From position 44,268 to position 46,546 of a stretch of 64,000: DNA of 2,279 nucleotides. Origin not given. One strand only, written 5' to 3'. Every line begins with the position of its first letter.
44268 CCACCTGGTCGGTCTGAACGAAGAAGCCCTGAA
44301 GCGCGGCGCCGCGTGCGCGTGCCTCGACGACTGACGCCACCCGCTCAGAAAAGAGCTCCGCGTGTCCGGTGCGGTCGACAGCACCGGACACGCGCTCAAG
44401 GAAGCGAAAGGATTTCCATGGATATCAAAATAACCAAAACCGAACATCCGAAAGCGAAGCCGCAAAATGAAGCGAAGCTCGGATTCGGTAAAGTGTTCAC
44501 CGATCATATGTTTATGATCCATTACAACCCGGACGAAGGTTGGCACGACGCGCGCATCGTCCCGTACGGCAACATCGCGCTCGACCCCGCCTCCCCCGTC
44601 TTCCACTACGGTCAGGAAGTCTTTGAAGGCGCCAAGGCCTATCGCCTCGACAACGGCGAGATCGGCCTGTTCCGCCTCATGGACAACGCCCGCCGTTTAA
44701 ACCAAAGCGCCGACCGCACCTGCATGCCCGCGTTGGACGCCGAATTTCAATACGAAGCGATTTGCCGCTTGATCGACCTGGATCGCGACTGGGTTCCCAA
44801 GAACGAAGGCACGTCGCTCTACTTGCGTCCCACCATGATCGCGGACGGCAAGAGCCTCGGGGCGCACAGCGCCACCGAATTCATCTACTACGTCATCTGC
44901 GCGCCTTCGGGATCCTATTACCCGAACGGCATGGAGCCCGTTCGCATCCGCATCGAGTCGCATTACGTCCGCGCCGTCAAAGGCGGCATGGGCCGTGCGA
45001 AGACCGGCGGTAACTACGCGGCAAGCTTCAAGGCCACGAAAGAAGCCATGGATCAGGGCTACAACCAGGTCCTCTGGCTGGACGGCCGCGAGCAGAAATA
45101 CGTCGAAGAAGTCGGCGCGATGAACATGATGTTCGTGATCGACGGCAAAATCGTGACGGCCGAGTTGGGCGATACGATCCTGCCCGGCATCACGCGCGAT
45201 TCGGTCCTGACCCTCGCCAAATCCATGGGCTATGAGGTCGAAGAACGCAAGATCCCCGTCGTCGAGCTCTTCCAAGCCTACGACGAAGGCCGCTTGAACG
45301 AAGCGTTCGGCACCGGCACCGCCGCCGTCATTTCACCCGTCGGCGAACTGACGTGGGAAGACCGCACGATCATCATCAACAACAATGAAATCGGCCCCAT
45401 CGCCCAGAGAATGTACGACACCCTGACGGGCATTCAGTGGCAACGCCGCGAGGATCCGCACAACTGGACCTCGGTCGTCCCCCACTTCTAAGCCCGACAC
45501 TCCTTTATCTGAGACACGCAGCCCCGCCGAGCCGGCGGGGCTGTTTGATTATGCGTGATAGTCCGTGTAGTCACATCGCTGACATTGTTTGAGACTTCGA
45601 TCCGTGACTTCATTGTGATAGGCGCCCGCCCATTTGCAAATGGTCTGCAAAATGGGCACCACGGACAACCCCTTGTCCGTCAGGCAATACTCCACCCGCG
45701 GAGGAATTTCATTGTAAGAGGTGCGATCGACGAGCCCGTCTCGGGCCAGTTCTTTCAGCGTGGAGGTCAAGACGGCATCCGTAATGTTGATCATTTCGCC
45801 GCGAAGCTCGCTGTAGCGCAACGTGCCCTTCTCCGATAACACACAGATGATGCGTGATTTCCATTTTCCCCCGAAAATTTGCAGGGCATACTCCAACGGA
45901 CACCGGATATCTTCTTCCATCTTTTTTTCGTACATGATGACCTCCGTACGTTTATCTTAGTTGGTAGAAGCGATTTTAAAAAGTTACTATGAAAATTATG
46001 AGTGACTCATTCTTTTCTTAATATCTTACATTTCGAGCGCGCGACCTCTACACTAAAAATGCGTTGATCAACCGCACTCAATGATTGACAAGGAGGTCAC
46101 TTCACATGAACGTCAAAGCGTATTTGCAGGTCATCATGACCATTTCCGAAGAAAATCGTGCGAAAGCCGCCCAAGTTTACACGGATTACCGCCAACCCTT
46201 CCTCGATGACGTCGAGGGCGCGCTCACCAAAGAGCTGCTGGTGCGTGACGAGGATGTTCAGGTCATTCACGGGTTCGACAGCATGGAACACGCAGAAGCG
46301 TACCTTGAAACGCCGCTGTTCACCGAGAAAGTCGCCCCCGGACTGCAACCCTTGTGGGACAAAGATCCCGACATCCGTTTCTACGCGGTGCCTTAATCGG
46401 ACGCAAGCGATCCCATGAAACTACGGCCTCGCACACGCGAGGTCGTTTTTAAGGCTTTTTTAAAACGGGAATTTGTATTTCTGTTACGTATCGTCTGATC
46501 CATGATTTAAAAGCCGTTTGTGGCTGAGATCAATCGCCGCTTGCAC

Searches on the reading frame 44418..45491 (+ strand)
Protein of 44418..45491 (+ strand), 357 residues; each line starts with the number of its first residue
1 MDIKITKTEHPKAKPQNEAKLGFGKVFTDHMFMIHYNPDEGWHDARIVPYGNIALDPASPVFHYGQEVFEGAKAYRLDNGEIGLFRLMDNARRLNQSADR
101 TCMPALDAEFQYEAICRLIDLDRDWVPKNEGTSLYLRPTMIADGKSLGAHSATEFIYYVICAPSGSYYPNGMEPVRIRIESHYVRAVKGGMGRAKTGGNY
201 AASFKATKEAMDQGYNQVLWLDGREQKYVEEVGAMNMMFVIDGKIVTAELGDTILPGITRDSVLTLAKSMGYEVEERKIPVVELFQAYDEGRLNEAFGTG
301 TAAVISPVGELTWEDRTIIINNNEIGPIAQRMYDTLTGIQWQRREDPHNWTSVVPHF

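Call 23: search_protein_families(library=pfam, proteins=[window:44418-45491:+], max_evalue=0.01)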
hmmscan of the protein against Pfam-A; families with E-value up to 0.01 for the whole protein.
window:44418-45491:+ (357 aa): 1 family
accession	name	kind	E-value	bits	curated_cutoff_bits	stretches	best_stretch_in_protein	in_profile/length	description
PF01063.24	Aminotran_4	-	4e-34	118.9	28.5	1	68-310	2-222/223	Amino-transferase class IV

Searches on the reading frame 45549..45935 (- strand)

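Call 23: search_protein_families(library=pfam, proteins=[window:45549-45935:-], max_evalue=0.01)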
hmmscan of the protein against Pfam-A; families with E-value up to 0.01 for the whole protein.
window:45549-45935:- (128 aa): 3 families
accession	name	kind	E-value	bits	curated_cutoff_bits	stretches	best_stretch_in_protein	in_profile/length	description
PF01638.23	HxlR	-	5.4e-28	97.1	20.8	1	21-109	2-89/91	HxlR-like helix-turn-helix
PF01047.28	MarR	-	0.00079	19.7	24.6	1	28-72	7-50/59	MarR family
PF03551.20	PadR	-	0.0063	16.9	27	1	46-89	24-69/75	Transcriptional regulator PadR-like family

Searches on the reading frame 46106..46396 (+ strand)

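Call 23: search_protein_families(library=pfam, proteins=[window:46106-46396:+], max_evalue=0.01)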
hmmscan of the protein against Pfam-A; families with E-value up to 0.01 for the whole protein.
window:46106-46396:+ (96 aa): 1 family
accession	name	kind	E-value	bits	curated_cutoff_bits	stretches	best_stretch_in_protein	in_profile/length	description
PF03992.22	ABM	-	0.0043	17.6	23.1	1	11-74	8-74/78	Antibiotic biosynthesis monooxygenase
